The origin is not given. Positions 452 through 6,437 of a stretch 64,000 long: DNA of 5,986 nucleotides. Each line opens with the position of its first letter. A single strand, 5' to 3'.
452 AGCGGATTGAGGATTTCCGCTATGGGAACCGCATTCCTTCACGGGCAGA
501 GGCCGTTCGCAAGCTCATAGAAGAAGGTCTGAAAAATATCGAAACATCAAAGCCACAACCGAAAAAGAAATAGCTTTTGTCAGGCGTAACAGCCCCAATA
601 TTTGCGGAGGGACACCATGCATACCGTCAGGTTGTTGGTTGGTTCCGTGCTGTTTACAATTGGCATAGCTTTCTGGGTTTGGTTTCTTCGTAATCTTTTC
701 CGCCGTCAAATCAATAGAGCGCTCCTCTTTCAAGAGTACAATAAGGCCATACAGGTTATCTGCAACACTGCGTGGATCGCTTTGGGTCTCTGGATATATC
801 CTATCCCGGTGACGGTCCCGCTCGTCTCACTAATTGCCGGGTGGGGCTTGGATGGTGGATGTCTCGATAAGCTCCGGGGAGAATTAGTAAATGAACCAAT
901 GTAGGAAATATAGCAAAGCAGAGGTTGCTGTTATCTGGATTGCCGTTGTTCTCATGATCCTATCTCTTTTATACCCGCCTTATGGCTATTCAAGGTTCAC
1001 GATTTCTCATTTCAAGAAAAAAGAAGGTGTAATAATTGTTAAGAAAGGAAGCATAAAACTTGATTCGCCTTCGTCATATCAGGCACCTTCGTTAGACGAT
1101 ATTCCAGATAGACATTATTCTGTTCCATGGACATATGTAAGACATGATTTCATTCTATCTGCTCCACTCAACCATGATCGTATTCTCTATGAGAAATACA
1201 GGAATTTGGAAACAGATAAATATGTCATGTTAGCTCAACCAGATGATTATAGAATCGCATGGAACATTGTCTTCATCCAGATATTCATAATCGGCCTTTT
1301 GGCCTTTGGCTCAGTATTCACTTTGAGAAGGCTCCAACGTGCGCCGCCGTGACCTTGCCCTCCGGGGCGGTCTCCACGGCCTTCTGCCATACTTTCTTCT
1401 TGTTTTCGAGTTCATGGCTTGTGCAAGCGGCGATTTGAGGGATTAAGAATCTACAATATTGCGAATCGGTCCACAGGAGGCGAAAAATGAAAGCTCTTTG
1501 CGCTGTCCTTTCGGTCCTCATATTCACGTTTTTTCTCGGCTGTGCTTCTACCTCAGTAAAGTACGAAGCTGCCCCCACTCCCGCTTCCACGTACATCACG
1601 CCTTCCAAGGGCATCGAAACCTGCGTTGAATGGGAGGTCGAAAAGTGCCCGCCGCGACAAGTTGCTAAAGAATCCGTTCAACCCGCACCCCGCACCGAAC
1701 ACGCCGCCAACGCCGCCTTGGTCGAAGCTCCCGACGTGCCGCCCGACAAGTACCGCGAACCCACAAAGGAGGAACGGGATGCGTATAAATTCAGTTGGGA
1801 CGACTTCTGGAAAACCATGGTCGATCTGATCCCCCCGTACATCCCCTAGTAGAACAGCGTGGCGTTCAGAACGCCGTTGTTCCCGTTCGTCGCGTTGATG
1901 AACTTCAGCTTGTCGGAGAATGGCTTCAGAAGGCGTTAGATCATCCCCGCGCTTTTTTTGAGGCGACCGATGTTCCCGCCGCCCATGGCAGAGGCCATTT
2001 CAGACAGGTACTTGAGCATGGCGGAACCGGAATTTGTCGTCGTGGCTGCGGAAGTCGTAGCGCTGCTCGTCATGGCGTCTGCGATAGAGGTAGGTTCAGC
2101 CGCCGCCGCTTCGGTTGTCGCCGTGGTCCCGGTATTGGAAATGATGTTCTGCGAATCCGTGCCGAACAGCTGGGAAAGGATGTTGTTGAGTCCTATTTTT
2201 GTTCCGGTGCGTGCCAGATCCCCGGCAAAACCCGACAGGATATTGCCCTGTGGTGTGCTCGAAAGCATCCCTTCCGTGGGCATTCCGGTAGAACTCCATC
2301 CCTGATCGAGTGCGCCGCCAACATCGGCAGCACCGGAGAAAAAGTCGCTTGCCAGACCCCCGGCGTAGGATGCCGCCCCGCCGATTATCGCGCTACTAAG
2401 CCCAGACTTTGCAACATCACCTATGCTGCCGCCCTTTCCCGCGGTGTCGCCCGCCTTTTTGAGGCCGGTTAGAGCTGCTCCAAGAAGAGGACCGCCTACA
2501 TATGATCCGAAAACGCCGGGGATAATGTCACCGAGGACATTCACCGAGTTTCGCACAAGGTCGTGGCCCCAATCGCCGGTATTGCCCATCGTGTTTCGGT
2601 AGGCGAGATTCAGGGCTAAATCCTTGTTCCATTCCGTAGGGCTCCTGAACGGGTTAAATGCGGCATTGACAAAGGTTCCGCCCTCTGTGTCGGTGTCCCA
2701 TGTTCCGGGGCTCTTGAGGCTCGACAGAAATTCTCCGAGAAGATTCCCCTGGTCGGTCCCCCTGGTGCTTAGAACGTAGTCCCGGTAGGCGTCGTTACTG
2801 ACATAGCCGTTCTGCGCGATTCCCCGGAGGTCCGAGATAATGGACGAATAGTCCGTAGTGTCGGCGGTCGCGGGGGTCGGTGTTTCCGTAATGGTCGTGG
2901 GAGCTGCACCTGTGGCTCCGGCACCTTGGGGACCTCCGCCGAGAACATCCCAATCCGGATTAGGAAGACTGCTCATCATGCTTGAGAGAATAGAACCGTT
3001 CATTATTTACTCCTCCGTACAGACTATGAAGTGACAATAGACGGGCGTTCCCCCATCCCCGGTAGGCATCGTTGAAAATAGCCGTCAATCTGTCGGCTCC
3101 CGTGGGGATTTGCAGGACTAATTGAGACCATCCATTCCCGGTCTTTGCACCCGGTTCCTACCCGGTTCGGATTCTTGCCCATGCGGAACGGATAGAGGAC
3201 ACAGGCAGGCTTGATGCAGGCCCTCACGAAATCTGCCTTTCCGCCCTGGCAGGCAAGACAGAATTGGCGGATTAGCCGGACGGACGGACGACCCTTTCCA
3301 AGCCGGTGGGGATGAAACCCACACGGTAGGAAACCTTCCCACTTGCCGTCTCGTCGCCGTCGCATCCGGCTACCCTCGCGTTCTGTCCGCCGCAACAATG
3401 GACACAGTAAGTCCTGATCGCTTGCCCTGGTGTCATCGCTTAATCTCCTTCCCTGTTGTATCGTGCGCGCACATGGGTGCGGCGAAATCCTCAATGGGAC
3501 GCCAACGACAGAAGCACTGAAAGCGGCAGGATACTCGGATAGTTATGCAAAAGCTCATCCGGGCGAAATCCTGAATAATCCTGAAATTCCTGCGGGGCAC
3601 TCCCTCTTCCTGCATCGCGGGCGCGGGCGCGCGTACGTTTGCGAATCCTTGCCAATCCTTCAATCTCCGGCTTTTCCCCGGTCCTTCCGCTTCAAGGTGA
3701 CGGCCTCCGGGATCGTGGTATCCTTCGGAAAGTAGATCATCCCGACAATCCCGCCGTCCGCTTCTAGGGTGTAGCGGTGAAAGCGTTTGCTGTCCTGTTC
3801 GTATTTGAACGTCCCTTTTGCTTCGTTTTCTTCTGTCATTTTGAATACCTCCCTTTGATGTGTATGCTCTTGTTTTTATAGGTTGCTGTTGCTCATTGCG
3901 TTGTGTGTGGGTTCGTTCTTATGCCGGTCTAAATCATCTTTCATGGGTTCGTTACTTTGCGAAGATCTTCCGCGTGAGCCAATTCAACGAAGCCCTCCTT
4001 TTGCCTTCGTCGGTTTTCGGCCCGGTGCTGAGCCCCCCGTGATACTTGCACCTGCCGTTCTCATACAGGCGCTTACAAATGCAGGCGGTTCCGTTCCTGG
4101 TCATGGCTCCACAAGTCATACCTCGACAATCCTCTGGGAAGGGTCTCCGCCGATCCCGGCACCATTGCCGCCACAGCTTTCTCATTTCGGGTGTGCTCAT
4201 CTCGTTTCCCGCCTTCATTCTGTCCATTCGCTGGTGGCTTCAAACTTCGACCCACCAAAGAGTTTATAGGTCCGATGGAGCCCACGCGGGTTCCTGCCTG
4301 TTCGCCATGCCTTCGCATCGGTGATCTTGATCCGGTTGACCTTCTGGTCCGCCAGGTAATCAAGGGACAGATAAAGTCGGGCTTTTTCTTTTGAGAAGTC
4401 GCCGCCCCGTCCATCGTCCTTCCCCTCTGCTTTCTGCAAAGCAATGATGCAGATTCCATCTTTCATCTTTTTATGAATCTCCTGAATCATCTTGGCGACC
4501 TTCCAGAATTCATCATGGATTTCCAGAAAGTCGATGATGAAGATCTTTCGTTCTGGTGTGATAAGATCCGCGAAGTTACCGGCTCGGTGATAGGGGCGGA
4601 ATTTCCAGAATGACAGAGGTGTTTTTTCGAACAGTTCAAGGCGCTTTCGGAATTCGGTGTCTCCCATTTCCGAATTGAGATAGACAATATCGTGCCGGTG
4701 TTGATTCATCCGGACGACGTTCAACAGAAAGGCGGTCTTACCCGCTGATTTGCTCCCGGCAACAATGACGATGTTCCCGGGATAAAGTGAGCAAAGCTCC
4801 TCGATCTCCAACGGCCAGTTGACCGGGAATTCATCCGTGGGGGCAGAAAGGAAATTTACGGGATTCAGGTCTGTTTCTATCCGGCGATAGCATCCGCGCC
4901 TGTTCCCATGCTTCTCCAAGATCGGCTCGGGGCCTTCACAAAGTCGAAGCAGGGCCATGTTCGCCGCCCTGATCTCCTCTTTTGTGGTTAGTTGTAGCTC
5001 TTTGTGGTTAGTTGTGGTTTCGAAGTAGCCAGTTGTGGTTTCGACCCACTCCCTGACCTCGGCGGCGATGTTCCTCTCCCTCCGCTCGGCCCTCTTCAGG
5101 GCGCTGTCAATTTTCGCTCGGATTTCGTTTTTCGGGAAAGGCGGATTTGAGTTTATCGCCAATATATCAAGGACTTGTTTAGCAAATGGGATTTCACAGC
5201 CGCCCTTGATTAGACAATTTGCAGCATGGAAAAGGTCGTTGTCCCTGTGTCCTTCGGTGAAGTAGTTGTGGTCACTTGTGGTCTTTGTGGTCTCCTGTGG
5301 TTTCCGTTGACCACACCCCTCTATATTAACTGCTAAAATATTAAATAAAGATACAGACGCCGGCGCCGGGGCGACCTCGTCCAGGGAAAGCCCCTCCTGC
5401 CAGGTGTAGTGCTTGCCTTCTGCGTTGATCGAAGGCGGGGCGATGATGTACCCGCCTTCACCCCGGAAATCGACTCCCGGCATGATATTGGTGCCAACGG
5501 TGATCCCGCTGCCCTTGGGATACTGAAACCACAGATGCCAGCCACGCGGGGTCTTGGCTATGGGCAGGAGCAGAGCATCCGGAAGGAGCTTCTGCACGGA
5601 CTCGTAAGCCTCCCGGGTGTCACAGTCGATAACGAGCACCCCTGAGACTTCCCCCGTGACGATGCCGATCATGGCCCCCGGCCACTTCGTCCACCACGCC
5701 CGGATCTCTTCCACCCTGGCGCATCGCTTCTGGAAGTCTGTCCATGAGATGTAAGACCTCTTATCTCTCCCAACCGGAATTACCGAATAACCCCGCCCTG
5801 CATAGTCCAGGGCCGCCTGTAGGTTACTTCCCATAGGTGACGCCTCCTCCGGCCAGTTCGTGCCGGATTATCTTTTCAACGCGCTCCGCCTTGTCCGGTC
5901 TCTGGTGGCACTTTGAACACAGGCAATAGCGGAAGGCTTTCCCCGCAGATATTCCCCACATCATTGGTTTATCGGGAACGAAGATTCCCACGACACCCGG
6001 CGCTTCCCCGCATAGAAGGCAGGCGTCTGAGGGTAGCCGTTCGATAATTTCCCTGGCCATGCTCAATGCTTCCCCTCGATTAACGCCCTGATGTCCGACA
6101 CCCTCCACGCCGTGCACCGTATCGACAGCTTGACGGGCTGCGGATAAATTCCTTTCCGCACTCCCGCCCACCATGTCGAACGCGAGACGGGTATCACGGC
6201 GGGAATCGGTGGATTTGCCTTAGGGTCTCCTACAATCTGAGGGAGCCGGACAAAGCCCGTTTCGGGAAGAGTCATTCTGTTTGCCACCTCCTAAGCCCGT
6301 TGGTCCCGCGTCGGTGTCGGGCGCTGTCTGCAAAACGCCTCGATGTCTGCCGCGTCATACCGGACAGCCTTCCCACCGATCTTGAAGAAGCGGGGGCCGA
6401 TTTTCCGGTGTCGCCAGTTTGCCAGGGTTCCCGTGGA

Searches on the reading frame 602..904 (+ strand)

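Call 84: search_protein_families(library=pfam, proteins=[window:602-904:+], max_evalue=0.01)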
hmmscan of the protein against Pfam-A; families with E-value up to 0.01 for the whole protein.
window:602-904:+ (100 aa): 1 family
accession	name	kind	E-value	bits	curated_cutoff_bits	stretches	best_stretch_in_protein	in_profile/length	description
PF14159.11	CAAD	-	0.0038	17.5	30.7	1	12-53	42-83/85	CAAD domains of cyanobacterial aminoacyl-tRNA synthetase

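Call 88: search_protein_families(library=padloc, proteins=[window:602-904:+], max_evalue=0.001)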
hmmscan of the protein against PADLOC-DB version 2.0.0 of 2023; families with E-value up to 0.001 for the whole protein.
window:602-904:+ (100 aa): 0 families

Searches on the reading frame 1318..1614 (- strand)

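Call 36: search_protein_families(library=phrogs, proteins=[window:1318-1614:-], max_evalue=0.001)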
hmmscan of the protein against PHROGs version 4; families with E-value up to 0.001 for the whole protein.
window:1318-1614:- (98 aa): 0 families

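Call 84: search_protein_families(library=pfam, proteins=[window:1318-1614:-], max_evalue=0.01)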
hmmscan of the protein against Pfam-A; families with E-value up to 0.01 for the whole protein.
window:1318-1614:- (98 aa): 1 family
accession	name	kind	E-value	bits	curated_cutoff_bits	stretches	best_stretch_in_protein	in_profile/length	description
PF15584.11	Imm72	-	0.003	18.1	25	1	9-60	27-75/81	Immunity protein 72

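Call 88: search_protein_families(library=padloc, proteins=[window:1318-1614:-], max_evalue=0.001)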
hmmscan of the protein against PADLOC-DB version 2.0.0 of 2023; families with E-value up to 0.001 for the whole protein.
window:1318-1614:- (98 aa): 0 families

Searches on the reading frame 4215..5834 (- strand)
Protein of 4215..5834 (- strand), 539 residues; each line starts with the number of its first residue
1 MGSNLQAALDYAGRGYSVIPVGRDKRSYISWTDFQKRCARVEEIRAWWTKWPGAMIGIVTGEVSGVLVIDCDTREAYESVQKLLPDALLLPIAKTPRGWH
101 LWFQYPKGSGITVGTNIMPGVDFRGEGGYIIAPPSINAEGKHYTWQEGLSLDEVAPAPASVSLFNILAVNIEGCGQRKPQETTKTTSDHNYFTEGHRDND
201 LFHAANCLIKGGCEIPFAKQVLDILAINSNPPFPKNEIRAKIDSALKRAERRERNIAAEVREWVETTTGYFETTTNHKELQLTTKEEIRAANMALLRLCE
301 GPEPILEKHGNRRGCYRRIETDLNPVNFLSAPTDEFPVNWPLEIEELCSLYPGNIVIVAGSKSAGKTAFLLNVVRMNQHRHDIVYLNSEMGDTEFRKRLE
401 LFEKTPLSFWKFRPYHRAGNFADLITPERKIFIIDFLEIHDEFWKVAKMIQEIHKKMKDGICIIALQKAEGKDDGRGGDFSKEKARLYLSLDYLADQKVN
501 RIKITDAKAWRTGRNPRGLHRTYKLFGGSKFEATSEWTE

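Call 3: search_protein_families(library=pfam, proteins=[window:4215-5834:-], max_evalue=0.01)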
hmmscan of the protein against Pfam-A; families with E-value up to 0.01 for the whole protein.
window:4215-5834:- (539 aa): 4 families
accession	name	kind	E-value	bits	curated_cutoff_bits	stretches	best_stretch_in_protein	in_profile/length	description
PF09250.16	Prim-Pol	-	1.5e-34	120.2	22.8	1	8-159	1-157/158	Bifunctional DNA primase/polymerase, N-terminal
PF03796.21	DnaB_C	-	4.6e-05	23.3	27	1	349-399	15-67/255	DnaB-like helicase C terminal domain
PF01637.24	ATPase_2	-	0.00028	21.2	33.2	1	343-464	10-115/225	ATPase domain predominantly from Archaea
PF13173.12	AAA_14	-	0.0029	18.1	27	1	354-436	3-70/129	AAA domain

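Call 36: search_protein_families(library=phrogs, proteins=[window:4215-5834:-], max_evalue=0.001)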
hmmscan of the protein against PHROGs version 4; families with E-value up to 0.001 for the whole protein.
window:4215-5834:- (539 aa): 10 families
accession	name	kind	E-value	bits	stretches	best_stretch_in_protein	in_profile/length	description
phrog_1156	-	DNA, RNA and nucleotide metabolism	5.4e-27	95.7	1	6-150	15-170/855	DNA primase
phrog_695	-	DNA, RNA and nucleotide metabolism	5.9e-20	72.6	1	1-262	5-281/704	DNA polymerase/primase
phrog_5852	-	DNA, RNA and nucleotide metabolism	1.5e-18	68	1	41-146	123-228/242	DNA polymerase/primase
phrog_10729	-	DNA, RNA and nucleotide metabolism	8.1e-10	38.5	1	3-149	13-164/722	DNA polymerase/primase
phrog_906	-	DNA, RNA and nucleotide metabolism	1.1e-09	38.6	1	43-159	94-237/872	DNA polymerase/primase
phrog_5177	-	DNA, RNA and nucleotide metabolism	3.1e-09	36.3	1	5-145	21-169/876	DNA polymerase/primase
phrog_3022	-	DNA, RNA and nucleotide metabolism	5.3e-08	32.7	1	29-159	52-174/788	DNA primase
phrog_19930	-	DNA, RNA and nucleotide metabolism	4.9e-07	29.4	1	7-105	13-122/865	DNA polymerase/primase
phrog_19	-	DNA, RNA and nucleotide metabolism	0.00029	20.8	1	350-399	350-400/621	DnaB-like replicative helicase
phrog_243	-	DNA, RNA and nucleotide metabolism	0.00046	20.2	0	335-399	17-79/273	DnaB-like replicative helicase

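Call 88: search_protein_families(library=padloc, proteins=[window:4215-5834:-], max_evalue=0.001)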
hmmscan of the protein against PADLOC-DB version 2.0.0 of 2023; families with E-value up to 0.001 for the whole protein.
window:4215-5834:- (539 aa): 0 families

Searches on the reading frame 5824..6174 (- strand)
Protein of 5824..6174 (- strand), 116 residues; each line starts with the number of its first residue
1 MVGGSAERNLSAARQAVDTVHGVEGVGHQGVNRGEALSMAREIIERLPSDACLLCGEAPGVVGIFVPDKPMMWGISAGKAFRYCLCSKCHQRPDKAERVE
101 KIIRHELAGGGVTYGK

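Call 3: search_protein_families(library=pfam, proteins=[window:5824-6174:-], max_evalue=0.01)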
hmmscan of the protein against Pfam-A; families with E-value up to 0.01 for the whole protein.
window:5824-6174:- (116 aa): 0 families

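Call 36: search_protein_families(library=phrogs, proteins=[window:5824-6174:-], max_evalue=0.001)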
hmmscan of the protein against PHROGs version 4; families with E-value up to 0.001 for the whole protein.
window:5824-6174:- (116 aa): 0 families

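Call 88: search_protein_families(library=padloc, proteins=[window:5824-6174:-], max_evalue=0.001)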
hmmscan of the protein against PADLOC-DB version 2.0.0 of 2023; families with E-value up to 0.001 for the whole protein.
window:5824-6174:- (116 aa): 0 families

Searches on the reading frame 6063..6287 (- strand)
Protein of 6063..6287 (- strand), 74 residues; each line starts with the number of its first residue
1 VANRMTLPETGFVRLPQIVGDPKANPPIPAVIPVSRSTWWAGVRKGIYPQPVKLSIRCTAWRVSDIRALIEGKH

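Call 3: search_protein_families(library=pfam, proteins=[window:6063-6287:-], max_evalue=0.01)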
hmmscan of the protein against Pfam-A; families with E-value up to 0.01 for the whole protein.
window:6063-6287:- (74 aa): 1 family
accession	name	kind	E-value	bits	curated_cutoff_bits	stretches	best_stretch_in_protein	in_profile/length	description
PF05930.18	Phage_AlpA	-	0.00064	20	21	1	34-67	15-48/51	Prophage CP4-57 regulatory protein (AlpA)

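Call 36: search_protein_families(library=phrogs, proteins=[window:6063-6287:-], max_evalue=0.001)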
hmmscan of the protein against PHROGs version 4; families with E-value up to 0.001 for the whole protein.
window:6063-6287:- (74 aa): 0 families
